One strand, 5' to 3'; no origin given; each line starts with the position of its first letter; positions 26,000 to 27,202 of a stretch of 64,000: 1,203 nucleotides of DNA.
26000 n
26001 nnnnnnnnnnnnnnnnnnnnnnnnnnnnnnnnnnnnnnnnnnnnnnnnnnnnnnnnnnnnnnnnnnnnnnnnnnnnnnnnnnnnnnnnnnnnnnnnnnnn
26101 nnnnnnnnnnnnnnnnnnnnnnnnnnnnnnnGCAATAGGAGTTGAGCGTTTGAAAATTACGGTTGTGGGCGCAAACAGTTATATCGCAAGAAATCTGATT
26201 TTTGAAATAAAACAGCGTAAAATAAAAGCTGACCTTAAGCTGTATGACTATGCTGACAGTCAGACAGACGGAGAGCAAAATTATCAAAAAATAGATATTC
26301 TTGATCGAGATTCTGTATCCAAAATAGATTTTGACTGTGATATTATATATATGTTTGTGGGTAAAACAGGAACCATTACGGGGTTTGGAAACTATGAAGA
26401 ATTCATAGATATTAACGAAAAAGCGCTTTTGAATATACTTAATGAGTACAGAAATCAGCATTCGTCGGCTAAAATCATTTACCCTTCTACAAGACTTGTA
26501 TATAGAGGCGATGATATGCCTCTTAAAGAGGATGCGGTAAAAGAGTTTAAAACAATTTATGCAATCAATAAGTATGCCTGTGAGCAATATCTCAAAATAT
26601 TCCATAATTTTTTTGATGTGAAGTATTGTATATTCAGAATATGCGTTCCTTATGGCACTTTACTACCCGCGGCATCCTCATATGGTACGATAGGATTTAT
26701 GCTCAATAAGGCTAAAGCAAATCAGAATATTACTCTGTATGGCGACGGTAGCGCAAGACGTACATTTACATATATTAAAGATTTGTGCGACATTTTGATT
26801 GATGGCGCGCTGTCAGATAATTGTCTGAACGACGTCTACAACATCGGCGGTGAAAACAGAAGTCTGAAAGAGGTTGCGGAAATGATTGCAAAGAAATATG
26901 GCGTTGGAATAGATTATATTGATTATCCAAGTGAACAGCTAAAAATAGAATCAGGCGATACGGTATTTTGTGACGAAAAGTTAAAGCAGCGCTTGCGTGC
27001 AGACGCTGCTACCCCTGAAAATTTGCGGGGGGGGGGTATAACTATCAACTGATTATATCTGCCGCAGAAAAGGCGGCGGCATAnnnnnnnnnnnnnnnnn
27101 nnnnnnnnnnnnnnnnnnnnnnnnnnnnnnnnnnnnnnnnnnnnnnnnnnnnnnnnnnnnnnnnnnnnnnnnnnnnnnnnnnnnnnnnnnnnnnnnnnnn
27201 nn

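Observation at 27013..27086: Homologous G10-containing linkers upstream of two glycan genes; one alternative tract length in each case places the upstream stop codon in 1-nt overlap with the downstream ATG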

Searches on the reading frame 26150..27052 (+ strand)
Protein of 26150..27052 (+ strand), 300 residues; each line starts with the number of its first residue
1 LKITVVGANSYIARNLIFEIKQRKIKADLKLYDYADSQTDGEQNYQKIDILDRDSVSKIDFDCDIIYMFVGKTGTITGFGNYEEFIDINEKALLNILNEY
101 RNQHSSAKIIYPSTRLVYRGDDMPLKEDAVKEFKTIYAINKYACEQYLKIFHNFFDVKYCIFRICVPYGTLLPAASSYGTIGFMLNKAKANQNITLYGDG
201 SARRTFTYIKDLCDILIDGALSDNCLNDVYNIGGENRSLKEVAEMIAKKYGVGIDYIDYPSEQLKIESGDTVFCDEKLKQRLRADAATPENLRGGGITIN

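Call 6: search_protein_families(library=pfam, proteins=[window:26150-27052:+])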
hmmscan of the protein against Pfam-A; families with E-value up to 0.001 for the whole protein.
window:26150-27052:+ (300 aa): 4 families
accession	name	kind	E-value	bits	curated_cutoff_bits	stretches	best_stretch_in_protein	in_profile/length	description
PF01370.27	Epimerase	-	1.3e-26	93.9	20.9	1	3-233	1-240/240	NAD dependent epimerase/dehydratase family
PF16363.11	GDP_Man_Dehyd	-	7.2e-15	55.7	27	1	31-257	42-273/332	GDP-mannose 4,6 dehydratase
PF04321.23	RmlD_sub_bind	-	6.1e-09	35.8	27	1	1-251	1-232/287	RmlD substrate binding domain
PF00056.29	Ldh_1_N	-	0.00014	22.3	27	1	1-43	1-43/141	lactate/malate dehydrogenase, NAD binding domain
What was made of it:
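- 26150..27052 (+): Upstream gene 1: SDR-type NAD-dependent epimerase/dehydratase-family enzyme, 300 aa as assembled (G10). It ends ...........*. Pfam Epimerase, E = 1.3e-26 (call 6).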

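Call 15: find_homologous_proteins(query=window:26150-27049:+)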
Query window:26150-27049:+ (300 aa): 1463 proteins with E <= 0.001 among 2556 candidates; the best 120 are listed.
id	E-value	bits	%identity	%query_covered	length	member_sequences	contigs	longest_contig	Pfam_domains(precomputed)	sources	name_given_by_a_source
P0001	1.0e-195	667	99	100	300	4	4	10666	PF04321.24,PF16363.12,PF01370.28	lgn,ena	-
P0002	7.8e-157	539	82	96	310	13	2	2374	PF04321.24,PF16363.12,PF01370.28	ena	-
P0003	3.8e-155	534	80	99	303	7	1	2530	PF04321.24,PF16363.12,PF01370.28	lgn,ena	-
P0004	3.8e-154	530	80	99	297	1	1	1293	PF04321.24,PF16363.12,PF01370.28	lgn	-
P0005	9.0e-153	526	84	93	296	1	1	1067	PF04321.24,PF16363.12,PF01370.28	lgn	-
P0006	3.6e-151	521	81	94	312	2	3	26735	PF04321.24,PF16363.12,PF01370.28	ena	-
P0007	8.5e-151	519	78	100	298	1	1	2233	PF04321.24,PF16363.12,PF01370.28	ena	-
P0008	4.0e-147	507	77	99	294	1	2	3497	PF04321.24,PF16363.12,PF01370.28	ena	-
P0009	5.1e-147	507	77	99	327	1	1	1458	PF04321.24,PF16363.12,PF01370.28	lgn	-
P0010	2.0e-143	495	79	94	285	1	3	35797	PF04321.24,PF16363.12,PF01370.28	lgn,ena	-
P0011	2.1e-143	495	77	93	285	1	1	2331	PF04321.24,PF16363.12,PF01370.28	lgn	-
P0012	1.1e-142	493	79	93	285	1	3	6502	PF04321.24,PF16363.12,PF01370.28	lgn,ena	-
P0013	1.3e-142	493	78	94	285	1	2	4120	PF04321.24,PF16363.12,PF01370.28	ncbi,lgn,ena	-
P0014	1.4e-142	493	78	94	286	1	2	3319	PF04321.24,PF16363.12,PF01370.28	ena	-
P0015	1.2e-141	489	78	93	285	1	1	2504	PF04321.24,PF16363.12,PF01370.28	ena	-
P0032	1.8e-120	420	65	93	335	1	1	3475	PF04321.24,PF16363.12,PF01370.28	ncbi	-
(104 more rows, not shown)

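Call 18: find_encoding_contigs(protein=P0006, flank=4000, max_places=4)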
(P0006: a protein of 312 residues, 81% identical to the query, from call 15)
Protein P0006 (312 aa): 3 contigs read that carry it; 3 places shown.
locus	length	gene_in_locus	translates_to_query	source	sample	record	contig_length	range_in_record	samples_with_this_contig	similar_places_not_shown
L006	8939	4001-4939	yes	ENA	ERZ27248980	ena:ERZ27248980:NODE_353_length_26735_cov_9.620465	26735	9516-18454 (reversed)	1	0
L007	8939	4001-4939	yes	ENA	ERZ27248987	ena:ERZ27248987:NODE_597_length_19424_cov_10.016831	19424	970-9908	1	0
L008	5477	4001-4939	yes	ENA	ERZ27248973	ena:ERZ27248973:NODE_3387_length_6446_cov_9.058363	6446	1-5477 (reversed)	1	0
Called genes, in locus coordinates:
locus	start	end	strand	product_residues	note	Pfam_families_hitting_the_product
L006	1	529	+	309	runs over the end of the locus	PF00698:Acyl_transf_1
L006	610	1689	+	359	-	PF13439:Glyco_transf_4 (weak), PF20706:GT4-conflict (weak), PF00534:Glycos_transf_1, PF13692:Glyco_trans_1_4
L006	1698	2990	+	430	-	PF03559:Hexose_dehydrat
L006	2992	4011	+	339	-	PF01408:GFO_IDH_MocA, PF22725:GFO_IDH_MocA_C3, PF02894:GFO_IDH_MocA_C (faint)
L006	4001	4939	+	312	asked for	PF01370:Epimerase, PF04321:RmlD_sub_bind, PF16363:GDP_Man_Dehyd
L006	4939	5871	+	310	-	PF01073:3Beta_HSD (weak), PF01370:Epimerase, PF16363:GDP_Man_Dehyd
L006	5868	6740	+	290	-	PF00483:NTP_transferase, PF12804:NTP_transf_3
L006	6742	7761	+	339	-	PF01073:3Beta_HSD, PF01370:Epimerase, PF02719:Polysacc_synt_2, PF04321:RmlD_sub_bind, PF16363:GDP_Man_Dehyd, PF07993:NAD_binding_4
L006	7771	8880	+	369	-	PF13477:Glyco_trans_4_2, PF13439:Glyco_transf_4, PF13579:Glyco_trans_4_4, PF00534:Glycos_transf_1, PF13692:Glyco_trans_1_4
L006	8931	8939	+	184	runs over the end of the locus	PF00534:Glycos_transf_1, PF13692:Glyco_trans_1_4, PF20706:GT4-conflict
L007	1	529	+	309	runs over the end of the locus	PF00698:Acyl_transf_1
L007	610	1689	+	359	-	PF13439:Glyco_transf_4 (weak), PF20706:GT4-conflict (weak), PF00534:Glycos_transf_1, PF13692:Glyco_trans_1_4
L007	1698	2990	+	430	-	PF03559:Hexose_dehydrat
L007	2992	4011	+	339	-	PF01408:GFO_IDH_MocA, PF22725:GFO_IDH_MocA_C3, PF02894:GFO_IDH_MocA_C (faint)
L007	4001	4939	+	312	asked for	PF01370:Epimerase, PF04321:RmlD_sub_bind, PF16363:GDP_Man_Dehyd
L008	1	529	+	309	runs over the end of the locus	PF00698:Acyl_transf_1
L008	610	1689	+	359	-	PF13439:Glyco_transf_4 (weak), PF20706:GT4-conflict (weak), PF00534:Glycos_transf_1, PF13692:Glyco_trans_1_4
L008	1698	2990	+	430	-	PF03559:Hexose_dehydrat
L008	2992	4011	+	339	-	PF01408:GFO_IDH_MocA, PF22725:GFO_IDH_MocA_C3, PF02894:GFO_IDH_MocA_C (faint)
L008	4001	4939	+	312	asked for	PF01370:Epimerase, PF04321:RmlD_sub_bind, PF16363:GDP_Man_Dehyd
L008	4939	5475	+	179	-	?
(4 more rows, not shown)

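Call 19: find_encoding_contigs(protein=P0003, flank=4000, max_places=4)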
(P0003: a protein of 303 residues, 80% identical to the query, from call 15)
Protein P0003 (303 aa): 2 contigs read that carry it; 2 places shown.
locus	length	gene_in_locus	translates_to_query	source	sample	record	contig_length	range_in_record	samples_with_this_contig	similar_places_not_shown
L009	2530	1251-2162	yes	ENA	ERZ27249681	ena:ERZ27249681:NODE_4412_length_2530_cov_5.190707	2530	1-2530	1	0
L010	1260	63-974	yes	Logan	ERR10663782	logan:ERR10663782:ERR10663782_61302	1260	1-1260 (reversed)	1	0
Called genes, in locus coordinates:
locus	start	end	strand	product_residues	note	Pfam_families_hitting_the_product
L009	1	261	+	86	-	?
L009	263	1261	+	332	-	PF01408:GFO_IDH_MocA, PF22725:GFO_IDH_MocA_C3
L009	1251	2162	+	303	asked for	PF01370:Epimerase, PF04321:RmlD_sub_bind, PF16363:GDP_Man_Dehyd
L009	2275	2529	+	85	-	?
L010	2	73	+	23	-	?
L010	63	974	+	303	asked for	PF01370:Epimerase, PF04321:RmlD_sub_bind, PF16363:GDP_Man_Dehyd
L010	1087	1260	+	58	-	?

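Call 22: find_encoding_contigs(protein=P0009, flank=4000, max_places=4)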
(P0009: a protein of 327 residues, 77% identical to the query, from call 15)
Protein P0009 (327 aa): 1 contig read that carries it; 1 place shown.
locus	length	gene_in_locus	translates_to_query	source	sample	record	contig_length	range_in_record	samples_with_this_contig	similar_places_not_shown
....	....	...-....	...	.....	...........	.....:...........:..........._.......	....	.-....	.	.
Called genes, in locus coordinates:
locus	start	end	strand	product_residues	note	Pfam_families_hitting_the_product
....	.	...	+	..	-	?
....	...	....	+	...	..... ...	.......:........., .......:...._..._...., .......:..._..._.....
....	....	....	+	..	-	?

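Call 23: find_encoding_contigs(protein=P0008, flank=4000, max_places=4)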
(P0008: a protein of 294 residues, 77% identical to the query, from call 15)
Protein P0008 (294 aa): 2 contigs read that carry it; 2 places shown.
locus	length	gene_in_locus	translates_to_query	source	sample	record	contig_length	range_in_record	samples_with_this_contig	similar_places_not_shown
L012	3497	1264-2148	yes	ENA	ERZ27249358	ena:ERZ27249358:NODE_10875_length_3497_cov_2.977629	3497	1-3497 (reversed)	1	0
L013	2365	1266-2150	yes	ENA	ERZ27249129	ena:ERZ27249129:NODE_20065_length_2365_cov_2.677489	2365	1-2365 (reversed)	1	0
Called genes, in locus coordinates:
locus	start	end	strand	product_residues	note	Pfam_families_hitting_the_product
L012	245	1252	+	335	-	PF01408:GFO_IDH_MocA, PF22725:GFO_IDH_MocA_C3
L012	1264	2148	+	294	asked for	PF01370:Epimerase, PF04321:RmlD_sub_bind, PF16363:GDP_Man_Dehyd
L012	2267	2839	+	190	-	PF00908:dTDP_sugar_isom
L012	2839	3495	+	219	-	?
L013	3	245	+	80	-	?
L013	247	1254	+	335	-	PF01408:GFO_IDH_MocA, PF22725:GFO_IDH_MocA_C3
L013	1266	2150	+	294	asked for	PF01370:Epimerase, PF04321:RmlD_sub_bind, PF16363:GDP_Man_Dehyd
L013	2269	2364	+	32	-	?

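Call 34: list_cluster_members(proteins=[window:26150-27049:+, window:38076-38813:+, window:32117-32698:+])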
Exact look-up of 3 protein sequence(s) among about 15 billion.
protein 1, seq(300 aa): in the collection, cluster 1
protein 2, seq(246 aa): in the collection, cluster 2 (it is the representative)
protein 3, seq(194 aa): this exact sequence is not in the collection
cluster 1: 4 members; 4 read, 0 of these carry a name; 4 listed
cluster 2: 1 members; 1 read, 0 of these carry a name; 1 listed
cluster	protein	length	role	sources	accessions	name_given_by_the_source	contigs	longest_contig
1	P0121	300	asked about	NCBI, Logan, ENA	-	-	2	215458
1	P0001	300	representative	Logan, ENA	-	-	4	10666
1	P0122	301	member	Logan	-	-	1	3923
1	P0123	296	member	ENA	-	-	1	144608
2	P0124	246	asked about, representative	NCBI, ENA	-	-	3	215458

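Call 42: find_encoding_contigs(protein=P0007, flank=1500, max_places=3)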
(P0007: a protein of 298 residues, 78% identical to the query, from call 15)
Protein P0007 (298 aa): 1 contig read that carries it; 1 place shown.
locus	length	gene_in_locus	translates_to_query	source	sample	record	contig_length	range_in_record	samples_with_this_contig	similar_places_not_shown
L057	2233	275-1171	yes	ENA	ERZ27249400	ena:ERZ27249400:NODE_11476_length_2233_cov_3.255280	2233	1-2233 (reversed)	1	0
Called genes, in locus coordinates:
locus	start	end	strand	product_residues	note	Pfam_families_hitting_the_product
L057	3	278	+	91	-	?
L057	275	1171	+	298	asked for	PF01370:Epimerase, PF04321:RmlD_sub_bind, PF16363:GDP_Man_Dehyd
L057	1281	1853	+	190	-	PF00908:dTDP_sugar_isom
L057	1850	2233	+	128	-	?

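Call 43: find_encoding_contigs(protein=P0002, flank=1500, max_places=3)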
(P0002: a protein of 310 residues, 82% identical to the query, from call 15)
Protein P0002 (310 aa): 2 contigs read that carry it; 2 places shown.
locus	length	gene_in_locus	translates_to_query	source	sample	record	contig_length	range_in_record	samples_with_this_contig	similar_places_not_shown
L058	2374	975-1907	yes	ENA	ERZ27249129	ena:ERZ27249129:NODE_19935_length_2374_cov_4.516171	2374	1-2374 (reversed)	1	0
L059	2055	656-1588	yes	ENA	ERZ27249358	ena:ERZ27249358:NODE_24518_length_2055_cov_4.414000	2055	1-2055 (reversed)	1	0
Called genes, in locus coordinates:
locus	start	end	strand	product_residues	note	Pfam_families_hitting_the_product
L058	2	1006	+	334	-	?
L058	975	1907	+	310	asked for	PF01370:Epimerase, PF04321:RmlD_sub_bind, PF16363:GDP_Man_Dehyd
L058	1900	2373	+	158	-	?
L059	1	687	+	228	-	?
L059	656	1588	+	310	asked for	PF01370:Epimerase, PF04321:RmlD_sub_bind, PF16363:GDP_Man_Dehyd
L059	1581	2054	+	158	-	?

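Call 44: find_encoding_contigs(protein=P0032, flank=2500, max_places=3)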
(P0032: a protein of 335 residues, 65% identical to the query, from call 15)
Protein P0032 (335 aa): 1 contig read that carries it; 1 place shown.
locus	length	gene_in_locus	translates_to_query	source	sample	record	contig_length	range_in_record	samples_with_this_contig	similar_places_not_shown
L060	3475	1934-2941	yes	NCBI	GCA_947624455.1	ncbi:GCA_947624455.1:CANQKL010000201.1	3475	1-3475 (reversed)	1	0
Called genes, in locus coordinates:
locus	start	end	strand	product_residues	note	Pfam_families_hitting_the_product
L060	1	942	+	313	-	?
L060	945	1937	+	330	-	PF01408:GFO_IDH_MocA, PF22725:GFO_IDH_MocA_C3, PF02894:GFO_IDH_MocA_C (weak)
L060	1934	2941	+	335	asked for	PF01370:Epimerase, PF04321:RmlD_sub_bind, PF16363:GDP_Man_Dehyd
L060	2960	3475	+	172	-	?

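Call 66: search_protein_families(library=ncbifam, proteins=[window:26150-27049:+], max_evalue=0.00001)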
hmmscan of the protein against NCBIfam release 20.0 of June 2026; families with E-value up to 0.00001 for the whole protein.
window:26150-27049:+ (300 aa): 6 families
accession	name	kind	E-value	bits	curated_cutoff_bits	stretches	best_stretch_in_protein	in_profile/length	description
TIGR04180.1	EDH_00030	hypoth_equivalog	2.3e-16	59.7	475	1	36-257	44-263/297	NAD-dependent 4,6-dehydratase LegB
TIGR01181.1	dTDP_gluc_dehyt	equivalog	7e-15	54.9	365.1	1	38-260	47-271/321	dTDP-glucose 4,6-dehydratase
TIGR02197.1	heptose_epim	equivalog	5.9e-09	35.5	274.6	1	3-262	1-274/316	ADP-glyceromanno-heptose 6-epimerase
NF011728.1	PRK15181.1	equivalog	2.5e-08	33.3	760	1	89-247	117-279/348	Vi polysaccharide biosynthesis UDP-N-acetylglucosaminuronic acid C-4 epimerase TviC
NF008360.0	PRK11150.1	equivalog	2.5e-07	30.2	452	1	5-265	4-269/310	ADP-glyceromanno-heptose 6-epimerase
NF008872.0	PRK11908.1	equivalog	1.9e-06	27.2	294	1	2-260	3-281/349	bifunctional UDP-4-keto-pentose/UDP-xylose synthase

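Call 85: predict_structure(alignment_id=A4)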
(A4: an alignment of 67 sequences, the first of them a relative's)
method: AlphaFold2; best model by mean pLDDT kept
length: 312 residues; sequences in the alignment: 67
mean_pLDDT: 87.3   pTM: 0.88
mean pLDDT of the five models: 87.3, 86.9, 85.9, 82.3, 81.8
residues with pLDDT >= 90: 195; 70-90: 76; 50-70: 29; < 50: 12
segments of 3 or more residues with pLDDT < 50: 294-301, 310-312
pLDDT, mean of each block of 10 residues (from residue 1): 83 95 95 97 96 98 98 83 79 93 98 91 75 85 88 98 96 80 80 95 90 93 97 94 93 95 86 84 85 43 52 48
secondary structure, 60 per line:
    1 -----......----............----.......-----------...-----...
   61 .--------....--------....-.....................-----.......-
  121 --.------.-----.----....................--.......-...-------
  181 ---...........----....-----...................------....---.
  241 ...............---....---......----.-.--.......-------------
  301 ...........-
elements in order: E6-11 H16-27 E32-38 E50-52 H58-61 E70-73 H82-85 H87-107 E113-119 H141-160 E163-169 E171-173 H184-194 E199-202 E208-213 H214-226 E233-236 E240-243 H244-255 E259-262 H266-271 H281-287 H301-311
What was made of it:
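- The tail is predicted to be flexible, with pLDDT 43-52 (call 85).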
